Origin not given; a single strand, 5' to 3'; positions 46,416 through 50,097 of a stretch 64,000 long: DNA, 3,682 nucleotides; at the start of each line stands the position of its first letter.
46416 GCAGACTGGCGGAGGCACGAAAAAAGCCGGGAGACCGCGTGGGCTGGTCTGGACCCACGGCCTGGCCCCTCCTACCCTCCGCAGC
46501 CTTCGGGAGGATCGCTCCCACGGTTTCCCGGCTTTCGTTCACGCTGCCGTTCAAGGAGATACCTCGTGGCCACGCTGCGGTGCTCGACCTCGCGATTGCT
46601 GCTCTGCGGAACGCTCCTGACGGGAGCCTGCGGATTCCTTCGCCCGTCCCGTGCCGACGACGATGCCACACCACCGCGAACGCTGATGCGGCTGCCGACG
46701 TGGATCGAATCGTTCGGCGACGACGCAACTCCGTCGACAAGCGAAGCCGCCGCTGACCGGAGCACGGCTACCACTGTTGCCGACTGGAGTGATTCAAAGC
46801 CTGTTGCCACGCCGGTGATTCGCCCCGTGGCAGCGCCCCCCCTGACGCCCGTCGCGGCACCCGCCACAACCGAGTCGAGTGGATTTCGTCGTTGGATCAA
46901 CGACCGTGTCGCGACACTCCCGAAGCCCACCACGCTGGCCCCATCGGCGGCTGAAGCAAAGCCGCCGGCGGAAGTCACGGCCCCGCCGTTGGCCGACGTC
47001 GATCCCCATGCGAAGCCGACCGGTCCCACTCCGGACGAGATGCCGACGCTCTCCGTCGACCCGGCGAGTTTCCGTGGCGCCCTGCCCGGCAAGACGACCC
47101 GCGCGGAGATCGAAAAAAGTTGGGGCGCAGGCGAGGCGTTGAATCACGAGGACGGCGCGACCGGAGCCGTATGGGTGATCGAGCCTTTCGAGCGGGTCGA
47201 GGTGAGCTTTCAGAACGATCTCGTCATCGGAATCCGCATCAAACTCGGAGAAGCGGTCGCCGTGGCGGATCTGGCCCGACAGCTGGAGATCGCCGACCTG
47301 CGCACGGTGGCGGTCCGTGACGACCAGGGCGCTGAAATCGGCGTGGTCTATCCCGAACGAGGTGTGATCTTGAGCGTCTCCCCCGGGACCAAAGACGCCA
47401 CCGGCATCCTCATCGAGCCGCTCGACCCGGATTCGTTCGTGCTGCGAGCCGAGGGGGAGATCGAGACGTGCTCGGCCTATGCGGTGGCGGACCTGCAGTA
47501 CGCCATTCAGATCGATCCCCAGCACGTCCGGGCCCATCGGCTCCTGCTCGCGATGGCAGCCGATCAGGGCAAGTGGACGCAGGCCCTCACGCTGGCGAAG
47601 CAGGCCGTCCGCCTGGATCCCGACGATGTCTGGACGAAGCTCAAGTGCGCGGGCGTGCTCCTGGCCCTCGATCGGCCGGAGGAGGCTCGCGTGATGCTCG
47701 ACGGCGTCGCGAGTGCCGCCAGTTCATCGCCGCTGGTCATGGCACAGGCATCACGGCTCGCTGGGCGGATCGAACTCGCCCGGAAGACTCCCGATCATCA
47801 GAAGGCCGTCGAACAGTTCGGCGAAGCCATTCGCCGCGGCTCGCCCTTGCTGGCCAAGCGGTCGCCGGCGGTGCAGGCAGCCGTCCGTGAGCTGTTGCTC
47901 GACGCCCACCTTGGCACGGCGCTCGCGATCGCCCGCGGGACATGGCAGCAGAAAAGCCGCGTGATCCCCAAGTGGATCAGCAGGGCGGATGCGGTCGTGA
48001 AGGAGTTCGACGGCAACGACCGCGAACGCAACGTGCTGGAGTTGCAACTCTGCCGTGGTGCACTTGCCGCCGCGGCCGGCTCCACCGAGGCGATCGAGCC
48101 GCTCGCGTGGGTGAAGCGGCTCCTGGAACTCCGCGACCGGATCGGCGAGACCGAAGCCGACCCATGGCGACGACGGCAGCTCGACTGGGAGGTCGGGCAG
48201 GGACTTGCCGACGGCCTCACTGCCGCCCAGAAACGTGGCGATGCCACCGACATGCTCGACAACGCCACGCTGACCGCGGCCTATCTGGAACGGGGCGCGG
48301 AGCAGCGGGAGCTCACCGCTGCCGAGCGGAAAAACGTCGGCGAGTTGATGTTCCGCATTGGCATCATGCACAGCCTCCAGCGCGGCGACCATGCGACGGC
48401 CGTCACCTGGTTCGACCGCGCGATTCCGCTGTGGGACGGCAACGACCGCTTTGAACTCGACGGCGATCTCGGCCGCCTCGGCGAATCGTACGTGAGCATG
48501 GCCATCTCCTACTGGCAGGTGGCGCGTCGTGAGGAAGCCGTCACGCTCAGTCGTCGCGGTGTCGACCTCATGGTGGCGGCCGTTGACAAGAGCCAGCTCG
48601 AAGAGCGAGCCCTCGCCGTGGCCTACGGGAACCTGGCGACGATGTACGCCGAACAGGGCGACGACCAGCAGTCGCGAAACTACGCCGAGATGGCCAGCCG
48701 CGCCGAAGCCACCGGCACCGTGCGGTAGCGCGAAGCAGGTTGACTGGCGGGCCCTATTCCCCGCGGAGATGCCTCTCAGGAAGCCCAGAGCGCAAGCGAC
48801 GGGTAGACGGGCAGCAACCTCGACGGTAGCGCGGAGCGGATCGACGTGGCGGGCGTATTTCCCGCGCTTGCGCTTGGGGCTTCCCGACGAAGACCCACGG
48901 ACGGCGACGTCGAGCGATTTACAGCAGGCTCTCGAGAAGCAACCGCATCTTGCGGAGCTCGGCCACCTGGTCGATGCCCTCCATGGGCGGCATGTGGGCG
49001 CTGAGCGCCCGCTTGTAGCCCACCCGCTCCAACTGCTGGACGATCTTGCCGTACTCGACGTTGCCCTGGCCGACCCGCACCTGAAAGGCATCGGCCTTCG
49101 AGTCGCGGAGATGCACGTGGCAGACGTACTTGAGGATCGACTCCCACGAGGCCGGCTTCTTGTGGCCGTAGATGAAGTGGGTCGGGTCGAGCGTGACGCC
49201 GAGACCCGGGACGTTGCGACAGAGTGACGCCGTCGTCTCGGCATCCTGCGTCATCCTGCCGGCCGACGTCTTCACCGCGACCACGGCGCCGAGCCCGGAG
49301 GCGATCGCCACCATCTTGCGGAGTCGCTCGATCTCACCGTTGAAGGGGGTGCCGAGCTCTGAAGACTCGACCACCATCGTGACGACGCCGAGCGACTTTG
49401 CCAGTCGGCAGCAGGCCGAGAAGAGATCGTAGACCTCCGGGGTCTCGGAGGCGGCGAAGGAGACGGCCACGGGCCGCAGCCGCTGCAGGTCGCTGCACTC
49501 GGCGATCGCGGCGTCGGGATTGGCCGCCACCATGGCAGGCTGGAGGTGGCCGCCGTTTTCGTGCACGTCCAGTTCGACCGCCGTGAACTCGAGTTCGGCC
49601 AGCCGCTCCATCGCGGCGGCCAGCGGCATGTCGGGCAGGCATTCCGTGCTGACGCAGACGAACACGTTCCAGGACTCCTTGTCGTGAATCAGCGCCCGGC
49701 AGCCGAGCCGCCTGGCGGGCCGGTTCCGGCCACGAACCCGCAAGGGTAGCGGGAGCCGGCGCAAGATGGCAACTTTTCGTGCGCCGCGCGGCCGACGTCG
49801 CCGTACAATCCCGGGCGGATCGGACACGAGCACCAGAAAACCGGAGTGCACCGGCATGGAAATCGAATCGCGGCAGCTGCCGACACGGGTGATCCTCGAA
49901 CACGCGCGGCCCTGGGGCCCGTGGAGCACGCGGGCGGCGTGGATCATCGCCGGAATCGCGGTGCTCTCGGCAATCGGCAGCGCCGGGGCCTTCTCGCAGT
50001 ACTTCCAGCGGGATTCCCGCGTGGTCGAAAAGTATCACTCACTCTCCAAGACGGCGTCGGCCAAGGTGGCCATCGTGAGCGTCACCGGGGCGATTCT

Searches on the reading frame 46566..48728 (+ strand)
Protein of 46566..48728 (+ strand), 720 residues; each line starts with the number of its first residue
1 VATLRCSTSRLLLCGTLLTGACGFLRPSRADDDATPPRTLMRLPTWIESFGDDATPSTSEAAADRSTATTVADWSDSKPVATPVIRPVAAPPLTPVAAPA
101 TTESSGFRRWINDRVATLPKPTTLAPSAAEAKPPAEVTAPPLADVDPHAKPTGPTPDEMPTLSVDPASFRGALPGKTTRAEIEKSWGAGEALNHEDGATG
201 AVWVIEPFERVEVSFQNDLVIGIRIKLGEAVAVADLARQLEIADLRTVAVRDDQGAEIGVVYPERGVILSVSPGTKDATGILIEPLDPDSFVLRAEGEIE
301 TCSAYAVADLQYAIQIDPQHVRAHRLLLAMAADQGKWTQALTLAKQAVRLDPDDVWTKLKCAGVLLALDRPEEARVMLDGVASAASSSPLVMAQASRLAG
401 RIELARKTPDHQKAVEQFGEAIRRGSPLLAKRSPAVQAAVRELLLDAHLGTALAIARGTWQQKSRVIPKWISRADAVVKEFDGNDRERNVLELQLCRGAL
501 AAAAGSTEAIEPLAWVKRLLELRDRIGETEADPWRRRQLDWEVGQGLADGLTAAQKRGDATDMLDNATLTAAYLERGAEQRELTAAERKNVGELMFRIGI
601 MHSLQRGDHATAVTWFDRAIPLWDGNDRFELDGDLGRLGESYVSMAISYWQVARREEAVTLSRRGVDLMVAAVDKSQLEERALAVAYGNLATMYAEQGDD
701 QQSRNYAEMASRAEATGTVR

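Call 56: search_protein_families(library=pfam, proteins=[window:46566-48728:+], max_evalue=0.01)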
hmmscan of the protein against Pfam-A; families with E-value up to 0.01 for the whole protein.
window:46566-48728:+ (720 aa): 11 families
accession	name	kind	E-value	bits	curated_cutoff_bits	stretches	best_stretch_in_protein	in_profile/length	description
PF13424.12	TPR_12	-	1.4e-09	38.4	30.1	0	642-712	6-73/77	Tetratricopeptide repeat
PF14559.12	TPR_19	-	4.8e-09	36.9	25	1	332-389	2-59/68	Tetratricopeptide repeat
PF13414.12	TPR_11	-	8.1e-08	32.3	26.8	0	333-359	6-32/42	TPR repeat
PF13374.12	TPR_10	-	2.1e-07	31.2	27.5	0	684-710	2-28/42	Tetratricopeptide repeat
PF00515.34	TPR_1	-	2.1e-06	27.8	27.8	0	332-354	12-34/34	Tetratricopeptide repeat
PF07719.23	TPR_2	-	3e-06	27.4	27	0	332-354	12-34/34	Tetratricopeptide repeat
PF13176.12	TPR_7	-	4.1e-05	23.8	27.9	0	333-354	11-34/36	Tetratricopeptide repeat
PF13432.12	TPR_16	-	0.0012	19.7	32.7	1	306-354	16-64/65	Tetratricopeptide repeat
PF13431.12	TPR_17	-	0.0037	17.8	24.4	0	684-703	13-32/34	Tetratricopeptide repeat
PF13181.12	TPR_8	-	0.0061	17.1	25.7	0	686-708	3-25/34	Tetratricopeptide repeat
PF13428.12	TPR_14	-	0.0089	17.1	23.5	0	322-358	2-38/44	Tetratricopeptide repeat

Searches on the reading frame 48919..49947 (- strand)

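Call 19: search_protein_families(library=pfam, proteins=[window:48919-49947:-], max_evalue=0.01)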
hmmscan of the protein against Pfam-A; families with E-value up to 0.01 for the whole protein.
window:48919-49947:- (342 aa): 1 family
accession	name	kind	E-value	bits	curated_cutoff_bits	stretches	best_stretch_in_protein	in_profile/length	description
PF01261.30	AP_endonuc_2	-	1.2e-15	58.4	31.1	1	114-326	2-240/249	Xylose isomerase-like TIM barrel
